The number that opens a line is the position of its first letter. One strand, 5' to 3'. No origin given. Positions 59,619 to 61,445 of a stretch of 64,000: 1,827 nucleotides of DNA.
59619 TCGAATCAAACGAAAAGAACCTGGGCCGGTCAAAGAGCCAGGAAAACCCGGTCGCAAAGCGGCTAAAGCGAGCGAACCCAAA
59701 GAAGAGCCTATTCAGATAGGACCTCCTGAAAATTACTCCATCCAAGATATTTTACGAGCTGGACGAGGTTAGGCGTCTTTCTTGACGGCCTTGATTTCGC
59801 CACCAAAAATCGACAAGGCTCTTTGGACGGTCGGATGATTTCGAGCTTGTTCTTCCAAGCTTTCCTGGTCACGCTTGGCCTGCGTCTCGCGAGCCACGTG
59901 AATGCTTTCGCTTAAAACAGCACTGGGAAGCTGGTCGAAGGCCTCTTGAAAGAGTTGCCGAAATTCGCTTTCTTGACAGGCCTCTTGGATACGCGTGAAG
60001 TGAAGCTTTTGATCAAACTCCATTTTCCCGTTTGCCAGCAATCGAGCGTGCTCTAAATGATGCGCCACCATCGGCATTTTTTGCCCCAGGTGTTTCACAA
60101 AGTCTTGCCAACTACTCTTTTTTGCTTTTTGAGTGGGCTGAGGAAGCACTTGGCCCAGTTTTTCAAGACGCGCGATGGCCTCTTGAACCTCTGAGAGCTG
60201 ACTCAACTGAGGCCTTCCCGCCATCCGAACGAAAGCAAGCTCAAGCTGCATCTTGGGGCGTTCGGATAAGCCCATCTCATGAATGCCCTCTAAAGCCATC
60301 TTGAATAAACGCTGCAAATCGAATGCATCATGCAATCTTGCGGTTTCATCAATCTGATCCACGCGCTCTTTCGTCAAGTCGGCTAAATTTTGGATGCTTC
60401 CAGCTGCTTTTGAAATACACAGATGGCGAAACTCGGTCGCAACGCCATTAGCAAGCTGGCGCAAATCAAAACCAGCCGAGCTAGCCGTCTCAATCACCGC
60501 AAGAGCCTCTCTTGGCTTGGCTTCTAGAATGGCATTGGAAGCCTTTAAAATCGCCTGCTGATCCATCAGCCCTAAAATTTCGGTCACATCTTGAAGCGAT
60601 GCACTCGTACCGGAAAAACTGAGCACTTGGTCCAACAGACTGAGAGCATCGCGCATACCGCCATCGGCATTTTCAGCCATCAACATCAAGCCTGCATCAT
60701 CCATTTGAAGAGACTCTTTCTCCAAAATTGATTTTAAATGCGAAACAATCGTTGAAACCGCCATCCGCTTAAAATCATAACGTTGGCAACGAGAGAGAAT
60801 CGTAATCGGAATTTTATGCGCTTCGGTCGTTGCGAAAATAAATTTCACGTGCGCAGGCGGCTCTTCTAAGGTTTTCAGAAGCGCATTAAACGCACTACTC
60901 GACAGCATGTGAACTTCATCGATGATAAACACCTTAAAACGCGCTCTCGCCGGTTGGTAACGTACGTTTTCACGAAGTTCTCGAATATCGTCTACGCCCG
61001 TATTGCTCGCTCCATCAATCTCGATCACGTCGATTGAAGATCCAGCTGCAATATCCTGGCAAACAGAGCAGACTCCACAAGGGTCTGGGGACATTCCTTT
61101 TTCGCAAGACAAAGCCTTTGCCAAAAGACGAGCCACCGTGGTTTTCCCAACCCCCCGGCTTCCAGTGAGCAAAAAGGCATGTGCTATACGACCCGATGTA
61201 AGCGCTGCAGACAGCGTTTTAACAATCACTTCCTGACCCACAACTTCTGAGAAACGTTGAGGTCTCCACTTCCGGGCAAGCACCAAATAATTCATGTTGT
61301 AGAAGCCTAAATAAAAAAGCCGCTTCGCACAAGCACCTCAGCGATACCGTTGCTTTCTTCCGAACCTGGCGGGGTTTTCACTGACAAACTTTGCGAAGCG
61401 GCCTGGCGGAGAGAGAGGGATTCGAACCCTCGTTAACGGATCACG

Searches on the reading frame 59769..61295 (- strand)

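Call 65: search_protein_families(library=pfam, proteins=[window:59769-61295:-], max_evalue=0.00001)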
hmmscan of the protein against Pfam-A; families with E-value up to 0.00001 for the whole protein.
window:59769-61295:- (508 aa): 8 families
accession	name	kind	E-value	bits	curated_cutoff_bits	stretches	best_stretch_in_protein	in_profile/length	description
PF13177.12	DNA_pol3_delta2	-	1.5e-43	149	27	1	21-178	2-160/161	DNA polymerase III, delta subunit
PF12169.13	DNA_pol3_gamma3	-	3.8e-18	66.1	24.4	1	233-364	2-133/143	DNA polymerase III subunits gamma and tau domain III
PF22608.2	DNAX_ATPase_lid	-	6.2e-16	58.4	27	1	183-229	2-48/49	DNA polymerase III clamp loader subunit, ATPase lid domain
PF00004.35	AAA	-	7.6e-13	49.5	21.2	1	42-172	2-125/131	ATPase family associated with various cellular activities (AAA)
PF13401.12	AAA_22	-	7.2e-10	39.7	27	1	41-157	8-123/130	AAA domain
PF07728.20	AAA_5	-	2.4e-08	34.5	22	1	41-149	2-96/139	AAA domain (dynein-related subfamily)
PF05496.18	RuvB_N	-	2.3e-07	31.2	27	0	11-72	2-67/159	Holliday junction DNA helicase RuvB P-loop domain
PF13604.12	AAA_30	-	1e-06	29.1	27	1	30-152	12-121/191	AAA domain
